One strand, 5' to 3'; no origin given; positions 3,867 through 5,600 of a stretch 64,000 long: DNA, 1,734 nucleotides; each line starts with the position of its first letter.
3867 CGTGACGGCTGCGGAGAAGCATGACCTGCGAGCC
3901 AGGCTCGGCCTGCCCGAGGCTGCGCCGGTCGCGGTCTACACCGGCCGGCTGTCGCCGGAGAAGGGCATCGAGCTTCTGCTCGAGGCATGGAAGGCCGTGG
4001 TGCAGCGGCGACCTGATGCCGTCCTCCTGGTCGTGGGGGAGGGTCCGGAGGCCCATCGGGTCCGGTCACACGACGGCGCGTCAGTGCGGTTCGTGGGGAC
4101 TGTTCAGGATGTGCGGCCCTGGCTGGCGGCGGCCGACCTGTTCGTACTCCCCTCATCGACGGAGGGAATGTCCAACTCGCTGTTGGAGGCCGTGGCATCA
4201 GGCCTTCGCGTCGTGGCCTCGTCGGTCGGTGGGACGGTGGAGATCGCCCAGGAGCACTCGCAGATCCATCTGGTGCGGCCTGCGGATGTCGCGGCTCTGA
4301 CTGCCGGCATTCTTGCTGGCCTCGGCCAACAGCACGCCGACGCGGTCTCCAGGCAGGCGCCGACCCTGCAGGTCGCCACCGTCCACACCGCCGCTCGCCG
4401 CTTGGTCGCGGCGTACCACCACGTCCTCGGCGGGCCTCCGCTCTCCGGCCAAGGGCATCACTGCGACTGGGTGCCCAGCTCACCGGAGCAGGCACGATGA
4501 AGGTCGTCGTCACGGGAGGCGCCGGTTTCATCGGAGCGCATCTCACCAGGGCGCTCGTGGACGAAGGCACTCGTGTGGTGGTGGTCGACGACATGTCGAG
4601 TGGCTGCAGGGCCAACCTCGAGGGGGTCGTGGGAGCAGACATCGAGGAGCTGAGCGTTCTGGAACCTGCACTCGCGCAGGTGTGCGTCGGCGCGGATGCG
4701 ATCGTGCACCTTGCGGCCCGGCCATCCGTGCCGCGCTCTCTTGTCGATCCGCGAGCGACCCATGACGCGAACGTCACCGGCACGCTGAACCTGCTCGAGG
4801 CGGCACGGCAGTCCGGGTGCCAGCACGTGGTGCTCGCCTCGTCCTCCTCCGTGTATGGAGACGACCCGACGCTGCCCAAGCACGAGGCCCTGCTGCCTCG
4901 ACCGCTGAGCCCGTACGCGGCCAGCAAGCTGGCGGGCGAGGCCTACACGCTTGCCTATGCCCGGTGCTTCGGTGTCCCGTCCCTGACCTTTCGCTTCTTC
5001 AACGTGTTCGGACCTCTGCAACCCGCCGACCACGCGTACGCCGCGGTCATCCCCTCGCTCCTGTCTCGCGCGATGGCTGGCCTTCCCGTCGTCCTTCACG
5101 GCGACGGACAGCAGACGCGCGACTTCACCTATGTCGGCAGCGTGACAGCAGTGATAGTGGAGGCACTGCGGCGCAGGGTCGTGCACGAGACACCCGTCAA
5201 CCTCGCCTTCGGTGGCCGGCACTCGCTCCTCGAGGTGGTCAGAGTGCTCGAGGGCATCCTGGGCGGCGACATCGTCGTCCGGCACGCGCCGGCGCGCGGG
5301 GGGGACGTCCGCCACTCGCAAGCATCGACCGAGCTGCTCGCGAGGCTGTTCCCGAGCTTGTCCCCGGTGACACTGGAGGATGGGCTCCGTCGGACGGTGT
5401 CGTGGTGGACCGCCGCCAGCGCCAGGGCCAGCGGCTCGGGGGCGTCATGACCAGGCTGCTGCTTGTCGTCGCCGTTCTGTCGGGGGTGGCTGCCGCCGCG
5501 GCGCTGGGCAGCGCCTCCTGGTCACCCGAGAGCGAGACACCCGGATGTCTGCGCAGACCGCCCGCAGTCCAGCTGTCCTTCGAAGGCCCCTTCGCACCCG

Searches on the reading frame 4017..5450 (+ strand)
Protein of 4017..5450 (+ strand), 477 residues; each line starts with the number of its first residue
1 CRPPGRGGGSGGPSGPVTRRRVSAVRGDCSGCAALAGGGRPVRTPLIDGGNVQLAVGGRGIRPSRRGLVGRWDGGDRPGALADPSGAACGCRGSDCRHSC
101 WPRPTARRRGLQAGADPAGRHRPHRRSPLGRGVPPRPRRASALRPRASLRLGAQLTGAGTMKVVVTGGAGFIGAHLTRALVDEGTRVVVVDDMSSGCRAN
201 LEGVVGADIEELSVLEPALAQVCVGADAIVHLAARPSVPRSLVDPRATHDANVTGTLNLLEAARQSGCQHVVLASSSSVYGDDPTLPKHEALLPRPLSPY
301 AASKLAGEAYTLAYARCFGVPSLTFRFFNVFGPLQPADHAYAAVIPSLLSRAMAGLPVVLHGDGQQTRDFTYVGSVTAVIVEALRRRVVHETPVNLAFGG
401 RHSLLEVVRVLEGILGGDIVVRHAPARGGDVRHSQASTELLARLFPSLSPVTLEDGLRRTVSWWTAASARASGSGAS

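Call 35: search_protein_families(library=pfam, proteins=[window:4017-5450:+], max_evalue=0.001)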
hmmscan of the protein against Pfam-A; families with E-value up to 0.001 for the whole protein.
window:4017-5450:+ (477 aa): 8 families
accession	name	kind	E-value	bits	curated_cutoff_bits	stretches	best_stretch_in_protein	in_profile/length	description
PF01370.27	Epimerase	-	1.7e-57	195.1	20.9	1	163-396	1-239/240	NAD dependent epimerase/dehydratase family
PF16363.11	GDP_Man_Dehyd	-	3.8e-46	158.5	27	1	165-416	2-267/332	GDP-mannose 4,6 dehydratase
PF01073.25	3Beta_HSD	-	5.8e-18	65.3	22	1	164-385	1-230/280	3-beta hydroxysteroid dehydrogenase/isomerase family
PF04321.23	RmlD_sub_bind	-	3.1e-13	49.9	27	1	161-388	1-201/287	RmlD substrate binding domain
PF07993.18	NAD_binding_4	-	4.4e-09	36.3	20.1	1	212-332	75-209/258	Male sterility protein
PF13460.12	NAD_binding_10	-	1.1e-08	35.6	27.2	1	167-310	1-130/184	NAD(P)H-binding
PF02719.21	Polysacc_synt_2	-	2e-08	34.2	20.2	1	163-276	1-128/293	Polysaccharide biosynthesis protein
PF08659.16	KR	-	0.00011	22.6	22.6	0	163-223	3-76/180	KR domain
